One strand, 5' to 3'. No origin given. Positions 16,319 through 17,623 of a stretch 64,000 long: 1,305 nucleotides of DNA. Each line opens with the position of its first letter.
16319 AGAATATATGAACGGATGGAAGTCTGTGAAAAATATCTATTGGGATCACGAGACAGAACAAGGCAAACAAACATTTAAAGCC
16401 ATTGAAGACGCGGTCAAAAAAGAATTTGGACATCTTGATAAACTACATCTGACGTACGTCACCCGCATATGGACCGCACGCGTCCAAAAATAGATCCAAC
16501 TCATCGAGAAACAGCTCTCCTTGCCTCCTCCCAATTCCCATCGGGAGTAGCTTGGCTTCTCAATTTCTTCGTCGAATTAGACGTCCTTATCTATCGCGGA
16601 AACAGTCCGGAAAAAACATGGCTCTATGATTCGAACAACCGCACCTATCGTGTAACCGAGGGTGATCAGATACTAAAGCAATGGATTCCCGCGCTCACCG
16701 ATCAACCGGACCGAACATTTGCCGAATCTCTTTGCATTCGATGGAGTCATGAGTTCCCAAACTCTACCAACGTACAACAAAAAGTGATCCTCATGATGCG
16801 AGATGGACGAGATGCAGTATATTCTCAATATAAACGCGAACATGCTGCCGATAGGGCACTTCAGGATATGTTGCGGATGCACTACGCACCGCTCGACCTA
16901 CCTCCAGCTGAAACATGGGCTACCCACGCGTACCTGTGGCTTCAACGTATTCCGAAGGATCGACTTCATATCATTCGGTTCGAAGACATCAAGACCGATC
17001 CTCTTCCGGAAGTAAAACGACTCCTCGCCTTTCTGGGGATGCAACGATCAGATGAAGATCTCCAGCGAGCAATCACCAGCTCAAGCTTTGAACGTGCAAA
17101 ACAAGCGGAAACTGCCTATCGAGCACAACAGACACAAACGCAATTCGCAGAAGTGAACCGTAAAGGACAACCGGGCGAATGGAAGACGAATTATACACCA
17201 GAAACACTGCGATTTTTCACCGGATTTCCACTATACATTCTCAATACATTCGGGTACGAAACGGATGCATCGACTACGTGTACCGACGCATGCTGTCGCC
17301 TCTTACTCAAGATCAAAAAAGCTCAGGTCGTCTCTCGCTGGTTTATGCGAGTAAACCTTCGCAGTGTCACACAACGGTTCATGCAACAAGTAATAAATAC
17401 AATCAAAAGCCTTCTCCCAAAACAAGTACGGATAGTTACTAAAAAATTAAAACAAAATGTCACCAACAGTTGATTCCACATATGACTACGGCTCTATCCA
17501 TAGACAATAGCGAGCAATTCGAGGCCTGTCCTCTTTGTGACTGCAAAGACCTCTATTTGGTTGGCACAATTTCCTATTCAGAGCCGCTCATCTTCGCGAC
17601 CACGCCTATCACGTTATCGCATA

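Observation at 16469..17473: Canonical sulfotransferase fold next to a pathway making a PAPS-like phosphoramidate donor: candidate novel phosphoramidate transferase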

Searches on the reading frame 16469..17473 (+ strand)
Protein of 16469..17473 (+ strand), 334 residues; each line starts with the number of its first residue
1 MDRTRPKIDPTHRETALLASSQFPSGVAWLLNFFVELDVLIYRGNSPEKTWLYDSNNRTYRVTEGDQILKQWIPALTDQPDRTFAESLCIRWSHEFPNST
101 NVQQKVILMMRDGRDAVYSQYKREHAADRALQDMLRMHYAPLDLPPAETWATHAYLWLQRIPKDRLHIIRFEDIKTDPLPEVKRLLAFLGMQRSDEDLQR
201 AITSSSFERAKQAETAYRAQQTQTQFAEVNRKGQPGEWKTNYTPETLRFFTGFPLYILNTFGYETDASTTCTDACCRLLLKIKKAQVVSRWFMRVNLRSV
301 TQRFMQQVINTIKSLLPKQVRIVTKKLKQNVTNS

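Call 4: search_protein_families(library=pfam, proteins=[window:16469-17473:+], max_evalue=0.01)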
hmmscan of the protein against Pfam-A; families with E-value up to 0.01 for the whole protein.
window:16469-17473:+ (334 aa): 3 families
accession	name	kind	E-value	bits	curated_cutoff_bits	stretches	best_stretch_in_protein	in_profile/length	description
PF00685.33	Sulfotransfer_1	-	1.2e-22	81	22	1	96-250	82-243/255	Sulfotransferase domain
PF13469.12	Sulfotransfer_3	-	4.2e-11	43.9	27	1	105-194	126-215/216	Sulfotransferase family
PF21907.4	SAM_CEP-1_C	-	0.0021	18.7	26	1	280-316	32-68/103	CEP-1 C-terminal SAM domain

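Call 6: search_protein_families(library=ncbifam, proteins=[window:16469-17473:+], max_evalue=0.001)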
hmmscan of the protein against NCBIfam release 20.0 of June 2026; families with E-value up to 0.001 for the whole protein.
window:16469-17473:+ (334 aa): 1 family
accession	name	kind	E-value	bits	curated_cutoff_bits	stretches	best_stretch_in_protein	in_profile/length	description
TIGR03430.1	trp_dimet_allyl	equivalog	0.00098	18.1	740.75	0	130-218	284-370/419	tryptophan dimethylallyltransferase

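Call 9: find_homologous_proteins(query=window:16469-17470:+, max_evalue=0.001)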
Query window:16469-17470:+ (334 aa): 27 proteins with E <= 0.001 among 1626 candidates.
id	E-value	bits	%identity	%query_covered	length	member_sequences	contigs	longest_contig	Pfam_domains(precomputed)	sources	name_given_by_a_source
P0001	2.2e-204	696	92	100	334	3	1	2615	PF13469.13,PF00685.34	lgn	-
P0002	3.3e-82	294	52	75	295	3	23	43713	PF13469.13,PF00685.34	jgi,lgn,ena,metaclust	metaclust:\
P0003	3.8e-78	281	53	74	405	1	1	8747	PF00685.34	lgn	-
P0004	2.1e-77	279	51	75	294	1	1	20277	PF13469.13,PF00685.34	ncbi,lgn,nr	ncbi:MAG: sulfotransferase domain-containing protein [Patescibacteria group bacterium]|nr:sulfotrans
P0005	1.4e-76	276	49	76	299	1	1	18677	PF13469.13,PF00685.34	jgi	-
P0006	1.4e-74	269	49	76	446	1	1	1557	PF13469.13,PF00685.34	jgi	-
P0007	5.2e-71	258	45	81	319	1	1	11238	PF13469.13,PF00685.34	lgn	-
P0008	5.3e-69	251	47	75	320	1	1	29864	PF00685.34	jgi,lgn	jgi:hypothetical protein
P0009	1.2e-66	243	45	74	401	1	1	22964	PF00685.34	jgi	jgi:sulfotransferase family protein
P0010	5.2e-66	241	48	75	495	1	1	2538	PF13469.13,PF00685.34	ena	-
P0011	1.2e-61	227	41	84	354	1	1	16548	PF13469.13,PF00685.34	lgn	-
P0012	2.7e-61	226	40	79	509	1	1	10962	PF13469.13,PF00685.34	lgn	-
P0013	2.1e-58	216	44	74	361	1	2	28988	PF00685.34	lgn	-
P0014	1.0e-52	198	40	75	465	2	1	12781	PF00685.34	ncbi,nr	ncbi:MAG: sulfotransferase domain-containing protein [Candidatus Pacebacteria bacterium]|nr:sulfotra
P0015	5.7e-47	179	42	72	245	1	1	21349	PF13469.13,PF00685.34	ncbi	ncbi:hypothetical protein COV82_00100, partial [Candidatus Peregrinibacteria bacterium CG11_big_fil_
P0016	8.1e-39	152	36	74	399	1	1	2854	PF00685.34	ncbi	-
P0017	1.8e-37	148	34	77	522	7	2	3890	PF00685.34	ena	-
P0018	2.1e-37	147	36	75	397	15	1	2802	PF13469.13,PF00685.34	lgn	-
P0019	2.0e-34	138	35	77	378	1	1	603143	PF13469.13,PF00685.34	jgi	jgi:hypothetical protein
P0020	2.7e-34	137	36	74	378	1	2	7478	PF13469.13,PF00685.34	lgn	-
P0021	4.0e-24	104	29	69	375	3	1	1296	PF00685.34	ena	-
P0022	8.6e-19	86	32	63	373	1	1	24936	PF13469.13,PF00685.34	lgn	-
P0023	4.7e-6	44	27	51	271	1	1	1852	PF13469.13,PF00685.34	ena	-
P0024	1.3e-4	40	28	49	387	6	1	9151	PF13469.13,PF00685.34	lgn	-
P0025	1.9e-4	39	30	48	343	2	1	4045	PF13469.13,PF00685.34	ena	-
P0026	7.8e-4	37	36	29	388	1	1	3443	PF13469.13,PF00685.34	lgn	-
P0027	9.1e-4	37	27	49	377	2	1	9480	PF13469.13,PF00685.34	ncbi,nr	ncbi:MAG: sulfotransferase [Rubrobacter sp.]|nr:sulfotransferase [Rubrobacter sp.]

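Call 10: find_encoding_contigs(protein=P0002, flank=10000, max_places=3)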
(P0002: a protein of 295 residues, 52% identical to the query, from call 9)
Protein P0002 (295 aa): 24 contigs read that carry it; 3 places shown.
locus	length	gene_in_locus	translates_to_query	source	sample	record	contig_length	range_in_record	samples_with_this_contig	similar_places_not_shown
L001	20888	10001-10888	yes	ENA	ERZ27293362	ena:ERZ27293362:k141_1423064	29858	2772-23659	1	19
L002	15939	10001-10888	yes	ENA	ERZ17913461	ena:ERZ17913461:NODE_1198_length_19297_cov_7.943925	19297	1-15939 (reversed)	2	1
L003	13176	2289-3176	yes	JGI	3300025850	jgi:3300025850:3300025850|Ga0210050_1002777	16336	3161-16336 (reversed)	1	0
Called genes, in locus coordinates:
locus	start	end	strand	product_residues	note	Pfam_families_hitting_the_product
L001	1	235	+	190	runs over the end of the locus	-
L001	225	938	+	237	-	PF08843:AbiEii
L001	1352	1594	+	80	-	PF12728:HTH_17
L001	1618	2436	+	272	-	PF01061:ABC2_membrane, PF12698:ABC2_membrane_3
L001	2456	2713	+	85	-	PF01541:GIY-YIG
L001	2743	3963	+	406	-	PF00005:ABC_tran, PF13304:AAA_21 (faint), PF14524:Wzt_C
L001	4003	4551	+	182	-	PF24883:NPHP3_N (weak), PF01583:APS_kinase, PF13238:AAA_18, PF13671:AAA_33 (weak), PF13207:AAA_17 (weak)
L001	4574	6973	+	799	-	PF01326:PPDK_N (faint), PF00391:PEP-utilizers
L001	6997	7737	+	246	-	PF00459:Inositol_P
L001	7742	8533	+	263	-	PF00483:NTP_transferase, PF12804:NTP_transf_3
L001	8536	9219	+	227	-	PF07722:Peptidase_C26, PF00117:GATase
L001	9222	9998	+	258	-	PF01209:Ubie_methyltran, PF08241:Methyltransf_11, PF08242:Methyltransf_12 (weak), PF13649:Methyltransf_25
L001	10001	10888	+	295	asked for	PF00685:Sulfotransfer_1, PF13469:Sulfotransfer_3 (weak)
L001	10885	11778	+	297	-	PF13489:Methyltransf_23, PF05219:DREV (weak), PF13847:Methyltransf_31 (faint), PF08241:Methyltransf_11, PF08242:Methyltransf_12, PF13649:Methyltransf_25 (weak)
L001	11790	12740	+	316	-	PF13489:Methyltransf_23, PF07021:MetW, PF08241:Methyltransf_11, PF08242:Methyltransf_12 (weak), PF13649:Methyltransf_25 (weak), PF13847:Methyltransf_31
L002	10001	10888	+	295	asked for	PF00685:Sulfotransfer_1, PF13469:Sulfotransfer_3 (weak)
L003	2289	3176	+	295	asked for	PF00685:Sulfotransfer_1, PF13469:Sulfotransfer_3 (weak)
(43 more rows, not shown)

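Call 11: find_encoding_contigs(protein=P0004, flank=10000, max_places=2)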
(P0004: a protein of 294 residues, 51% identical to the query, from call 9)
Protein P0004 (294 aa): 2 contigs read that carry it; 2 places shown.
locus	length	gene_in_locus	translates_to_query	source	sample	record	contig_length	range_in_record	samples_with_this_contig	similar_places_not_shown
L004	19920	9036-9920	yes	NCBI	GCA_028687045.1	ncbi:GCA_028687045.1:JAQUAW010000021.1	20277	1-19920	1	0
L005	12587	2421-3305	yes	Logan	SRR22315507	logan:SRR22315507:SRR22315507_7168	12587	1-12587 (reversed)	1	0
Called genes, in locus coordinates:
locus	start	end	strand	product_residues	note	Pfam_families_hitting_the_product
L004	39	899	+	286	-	PF01073:3Beta_HSD, PF01370:Epimerase, PF02719:Polysacc_synt_2 (weak), PF04321:RmlD_sub_bind (weak), PF16363:GDP_Man_Dehyd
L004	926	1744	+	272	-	PF01061:ABC2_membrane, PF12698:ABC2_membrane_3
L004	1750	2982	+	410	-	PF00005:ABC_tran, PF13304:AAA_21 (faint), PF14524:Wzt_C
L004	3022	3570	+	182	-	PF24883:NPHP3_N (weak), PF01583:APS_kinase, PF13238:AAA_18, PF13671:AAA_33 (weak), PF13207:AAA_17 (weak)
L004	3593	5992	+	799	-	PF01326:PPDK_N (faint), PF00391:PEP-utilizers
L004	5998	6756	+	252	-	PF00459:Inositol_P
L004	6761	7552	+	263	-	PF00483:NTP_transferase, PF12804:NTP_transf_3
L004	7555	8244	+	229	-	PF07722:Peptidase_C26, PF00117:GATase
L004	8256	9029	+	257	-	PF01209:Ubie_methyltran, PF08241:Methyltransf_11, PF08242:Methyltransf_12, PF13649:Methyltransf_25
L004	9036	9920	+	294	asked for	PF00685:Sulfotransfer_1, PF13469:Sulfotransfer_3 (weak)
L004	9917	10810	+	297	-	PF13489:Methyltransf_23, PF08241:Methyltransf_11, PF08242:Methyltransf_12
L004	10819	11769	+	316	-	PF08242:Methyltransf_12 (faint), PF13489:Methyltransf_23, PF07021:MetW, PF08241:Methyltransf_11, PF13649:Methyltransf_25 (faint), PF13847:Methyltransf_31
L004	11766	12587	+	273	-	PF00535:Glycos_transf_2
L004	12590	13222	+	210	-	-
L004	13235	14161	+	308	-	PF00535:Glycos_transf_2 (weak), PF03071:GNT-I (weak)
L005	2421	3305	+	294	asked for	PF00685:Sulfotransfer_1, PF13469:Sulfotransfer_3 (weak)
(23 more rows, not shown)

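Call 12: find_encoding_contigs(protein=P0008, flank=10000, max_places=2)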
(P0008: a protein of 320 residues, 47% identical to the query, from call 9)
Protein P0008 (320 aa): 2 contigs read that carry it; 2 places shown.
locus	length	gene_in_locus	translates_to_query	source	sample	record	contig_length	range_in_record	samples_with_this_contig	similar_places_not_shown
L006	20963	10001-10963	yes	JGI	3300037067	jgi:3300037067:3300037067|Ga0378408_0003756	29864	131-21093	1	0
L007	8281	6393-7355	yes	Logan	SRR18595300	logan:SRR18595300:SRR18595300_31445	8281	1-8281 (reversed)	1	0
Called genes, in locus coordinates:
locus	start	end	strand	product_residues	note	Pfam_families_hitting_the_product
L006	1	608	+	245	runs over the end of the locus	?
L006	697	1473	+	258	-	PF03269:DUF268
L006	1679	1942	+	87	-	PF12728:HTH_17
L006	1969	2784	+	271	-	PF01061:ABC2_membrane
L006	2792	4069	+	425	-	PF00005:ABC_tran, PF14524:Wzt_C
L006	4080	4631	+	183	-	PF01583:APS_kinase, PF08433:KTI12, PF13671:AAA_33 (weak), PF13238:AAA_18 (weak)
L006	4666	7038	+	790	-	PF01326:PPDK_N (faint), PF00391:PEP-utilizers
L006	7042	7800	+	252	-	PF00459:Inositol_P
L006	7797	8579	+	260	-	PF00483:NTP_transferase, PF12804:NTP_transf_3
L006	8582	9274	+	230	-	PF07722:Peptidase_C26, PF00117:GATase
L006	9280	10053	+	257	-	PF01209:Ubie_methyltran, PF08241:Methyltransf_11, PF08242:Methyltransf_12, PF13649:Methyltransf_25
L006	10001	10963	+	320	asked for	PF00685:Sulfotransfer_1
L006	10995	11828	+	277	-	PF13489:Methyltransf_23, PF07021:MetW (weak), PF13847:Methyltransf_31, PF08241:Methyltransf_11, PF08242:Methyltransf_12, PF13649:Methyltransf_25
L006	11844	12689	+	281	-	-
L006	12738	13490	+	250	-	PF13489:Methyltransf_23, PF03269:DUF268, PF08241:Methyltransf_11, PF13649:Methyltransf_25 (weak), PF13847:Methyltransf_31 (weak)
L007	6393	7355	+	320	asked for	PF00685:Sulfotransfer_1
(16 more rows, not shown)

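Call 14: find_encoding_contigs(protein=P0019, flank=10000, max_places=1)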
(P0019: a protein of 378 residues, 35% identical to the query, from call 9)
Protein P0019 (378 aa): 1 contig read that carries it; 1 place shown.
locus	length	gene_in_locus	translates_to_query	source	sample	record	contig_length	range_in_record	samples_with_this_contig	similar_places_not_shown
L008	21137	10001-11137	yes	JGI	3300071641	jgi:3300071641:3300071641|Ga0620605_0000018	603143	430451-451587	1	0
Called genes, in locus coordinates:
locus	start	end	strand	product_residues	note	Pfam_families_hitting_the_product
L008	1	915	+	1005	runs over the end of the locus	PF16078:2-oxogl_dehyd_N (weak), PF00676:E1_dh, PF02779:Transket_pyr, PF16870:OxoGdeHyase_C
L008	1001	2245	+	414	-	PF00364:Biotin_lipoyl, PF25997:BSH_YhbJ (weak), PF02817:E3_binding, PF00198:2-oxoacid_dh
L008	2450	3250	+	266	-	PF00196:GerE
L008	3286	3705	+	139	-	PF04134:DCC1-like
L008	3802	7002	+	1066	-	PF01326:PPDK_N (weak), PF00391:PEP-utilizers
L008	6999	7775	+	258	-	PF07722:Peptidase_C26, PF00117:GATase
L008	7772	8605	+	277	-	PF12804:NTP_transf_3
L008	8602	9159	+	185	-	PF01583:APS_kinase, PF13671:AAA_33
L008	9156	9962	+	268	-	PF13489:Methyltransf_23 (weak), PF08241:Methyltransf_11, PF08242:Methyltransf_12 (weak), PF13649:Methyltransf_25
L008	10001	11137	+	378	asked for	PF00685:Sulfotransfer_1, PF13469:Sulfotransfer_3 (weak)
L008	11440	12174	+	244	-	-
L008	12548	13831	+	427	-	PF02550:AcetylCoA_hydro, PF13336:AcetylCoA_hyd_C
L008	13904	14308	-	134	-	-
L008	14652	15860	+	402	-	PF01734:Patatin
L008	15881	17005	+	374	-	PF03781:FGE-sulfatase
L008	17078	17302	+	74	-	-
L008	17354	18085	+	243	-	-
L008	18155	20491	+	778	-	PF00884:Sulfatase, PF16347:SGSH_C (weak)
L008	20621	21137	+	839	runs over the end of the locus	-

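Call 15: find_encoding_contigs(protein=P0022, flank=10000, max_places=1)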
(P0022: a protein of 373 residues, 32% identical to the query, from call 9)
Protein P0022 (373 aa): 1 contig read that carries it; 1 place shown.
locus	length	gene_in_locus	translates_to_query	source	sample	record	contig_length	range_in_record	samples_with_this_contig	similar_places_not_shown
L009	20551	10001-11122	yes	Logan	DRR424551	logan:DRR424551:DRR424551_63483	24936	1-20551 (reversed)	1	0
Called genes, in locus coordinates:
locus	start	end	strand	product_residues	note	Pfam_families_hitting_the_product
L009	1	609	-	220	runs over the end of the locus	-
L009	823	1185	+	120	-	-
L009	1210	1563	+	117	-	-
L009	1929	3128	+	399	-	-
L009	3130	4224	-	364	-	PF02016:Peptidase_S66, PF17676:Peptidase_S66C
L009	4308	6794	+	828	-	PF00133:tRNA-synt_1, PF09334:tRNA-synt_1g, PF13603:tRNA-synt_1_2, PF00133:tRNA-synt_1, PF09334:tRNA-synt_1g, PF01406:tRNA-synt_1e (weak), PF08264:Anticodon_1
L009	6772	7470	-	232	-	-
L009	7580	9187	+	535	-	PF00155:Aminotran_1_2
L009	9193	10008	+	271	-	PF00459:Inositol_P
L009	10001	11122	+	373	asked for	PF00685:Sulfotransfer_1, PF13469:Sulfotransfer_3 (faint)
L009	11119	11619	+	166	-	PF01583:APS_kinase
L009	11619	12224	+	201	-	PF07722:Peptidase_C26, PF00117:GATase, PF07722:Peptidase_C26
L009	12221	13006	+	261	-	PF00483:NTP_transferase, PF12804:NTP_transf_3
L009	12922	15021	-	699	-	PF01326:PPDK_N (weak), PF00391:PEP-utilizers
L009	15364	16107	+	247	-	PF01209:Ubie_methyltran, PF08241:Methyltransf_11, PF13649:Methyltransf_25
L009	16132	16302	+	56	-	-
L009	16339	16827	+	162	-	PF02016:Peptidase_S66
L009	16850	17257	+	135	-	PF22022:Phage_int_M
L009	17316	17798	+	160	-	PF00589:Phage_integrase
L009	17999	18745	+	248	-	PF00145:DNA_methylase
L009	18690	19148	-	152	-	-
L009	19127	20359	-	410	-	PF13356:Arm-DNA-bind_3, PF22022:Phage_int_M, PF00589:Phage_integrase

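Call 16: find_encoding_contigs(protein=P0013, flank=10000, max_places=1)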
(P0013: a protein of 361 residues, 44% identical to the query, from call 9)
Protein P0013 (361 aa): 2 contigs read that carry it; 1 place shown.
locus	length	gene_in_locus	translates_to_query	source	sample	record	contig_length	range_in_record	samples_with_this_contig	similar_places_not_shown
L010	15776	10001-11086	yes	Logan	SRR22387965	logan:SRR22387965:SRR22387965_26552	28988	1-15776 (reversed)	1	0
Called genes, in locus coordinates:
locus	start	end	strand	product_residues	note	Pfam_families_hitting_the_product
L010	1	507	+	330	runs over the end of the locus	PF01073:3Beta_HSD (weak), PF01370:Epimerase, PF02719:Polysacc_synt_2 (faint), PF04321:RmlD_sub_bind (faint), PF16363:GDP_Man_Dehyd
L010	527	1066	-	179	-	-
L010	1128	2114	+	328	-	PF04321:RmlD_sub_bind, PF01370:Epimerase, PF16363:GDP_Man_Dehyd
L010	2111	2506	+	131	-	-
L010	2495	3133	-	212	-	PF13561:adh_short_C2, PF00106:adh_short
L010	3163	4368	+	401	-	PF08421:Methyltransf_13, PF13489:Methyltransf_23, PF08242:Methyltransf_12 (weak), PF08484:Methyltransf_14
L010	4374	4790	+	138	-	PF14667:Polysacc_synt_C (weak)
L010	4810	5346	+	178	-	PF06414:Zeta_toxin (weak), PF01583:APS_kinase, PF08433:KTI12 (weak), PF13238:AAA_18 (weak), PF13671:AAA_33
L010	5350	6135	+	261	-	PF01209:Ubie_methyltran, PF08241:Methyltransf_11, PF08242:Methyltransf_12 (faint), PF13649:Methyltransf_25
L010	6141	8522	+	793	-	PF01326:PPDK_N (faint), PF00391:PEP-utilizers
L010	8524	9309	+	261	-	PF00483:NTP_transferase, PF12804:NTP_transf_3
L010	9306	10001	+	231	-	PF07722:Peptidase_C26, PF00117:GATase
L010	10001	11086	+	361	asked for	PF00685:Sulfotransfer_1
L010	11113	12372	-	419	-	PF01943:Polysacc_synt, PF13440:Polysacc_synt_3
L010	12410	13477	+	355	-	PF00106:adh_short (faint), PF01073:3Beta_HSD (weak), PF01370:Epimerase, PF02719:Polysacc_synt_2, PF04321:RmlD_sub_bind, PF16363:GDP_Man_Dehyd, PF07993:NAD_binding_4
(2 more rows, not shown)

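Call 18: find_encoding_contigs(protein=P0015, flank=10000, max_places=1)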
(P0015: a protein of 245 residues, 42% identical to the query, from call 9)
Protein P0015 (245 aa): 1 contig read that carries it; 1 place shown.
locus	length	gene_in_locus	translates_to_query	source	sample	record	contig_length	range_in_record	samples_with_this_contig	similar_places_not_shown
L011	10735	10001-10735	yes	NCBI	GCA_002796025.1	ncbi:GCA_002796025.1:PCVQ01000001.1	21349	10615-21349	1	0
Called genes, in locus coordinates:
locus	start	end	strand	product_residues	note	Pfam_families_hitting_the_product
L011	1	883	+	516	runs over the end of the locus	PF01384:PHO4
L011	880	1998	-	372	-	-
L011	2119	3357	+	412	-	-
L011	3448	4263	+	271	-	PF01209:Ubie_methyltran, PF02353:CMAS (weak), PF13489:Methyltransf_23, PF13649:Methyltransf_25, PF13847:Methyltransf_31, PF08241:Methyltransf_11, PF08242:Methyltransf_12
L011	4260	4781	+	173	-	PF01583:APS_kinase, PF13238:AAA_18 (weak), PF13671:AAA_33 (weak)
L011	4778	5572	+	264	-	PF01209:Ubie_methyltran, PF08241:Methyltransf_11, PF08242:Methyltransf_12, PF13649:Methyltransf_25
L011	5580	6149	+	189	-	PF13328:HD_4, PF01966:HD (weak)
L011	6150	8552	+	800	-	PF01326:PPDK_N (weak), PF00391:PEP-utilizers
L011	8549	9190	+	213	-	PF07722:Peptidase_C26, PF00117:GATase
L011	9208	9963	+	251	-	PF00483:NTP_transferase, PF01128:IspD (weak), PF12804:NTP_transf_3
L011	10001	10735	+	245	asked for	PF00685:Sulfotransfer_1, PF13469:Sulfotransfer_3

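Call 19: find_encoding_contigs(protein=P0024, flank=10000, max_places=1)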
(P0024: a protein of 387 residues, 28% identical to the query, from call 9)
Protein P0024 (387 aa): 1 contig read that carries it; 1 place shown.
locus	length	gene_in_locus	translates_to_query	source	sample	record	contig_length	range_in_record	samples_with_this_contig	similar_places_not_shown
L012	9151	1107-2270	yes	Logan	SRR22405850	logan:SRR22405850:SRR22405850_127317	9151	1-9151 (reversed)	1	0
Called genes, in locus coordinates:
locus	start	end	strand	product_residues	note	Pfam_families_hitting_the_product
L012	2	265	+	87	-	?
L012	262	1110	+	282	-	PF01370:Epimerase, PF04321:RmlD_sub_bind, PF07993:NAD_binding_4 (faint), PF16363:GDP_Man_Dehyd, PF13460:NAD_binding_10 (faint), PF01073:3Beta_HSD (weak), PF02719:Polysacc_synt_2 (weak)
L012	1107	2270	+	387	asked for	PF00685:Sulfotransfer_1, PF13469:Sulfotransfer_3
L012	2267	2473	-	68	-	-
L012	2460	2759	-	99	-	PF04365:BrnT_toxin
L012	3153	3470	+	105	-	PF01909:NTP_transf_2, PF18765:Polbeta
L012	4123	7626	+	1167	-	PF00535:Glycos_transf_2, PF13641:Glyco_tranf_2_3, PF13439:Glyco_transf_4, PF00534:Glycos_transf_1, PF13692:Glyco_trans_1_4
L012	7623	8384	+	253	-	PF00685:Sulfotransfer_1 (weak), PF13469:Sulfotransfer_3 (faint)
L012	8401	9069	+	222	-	-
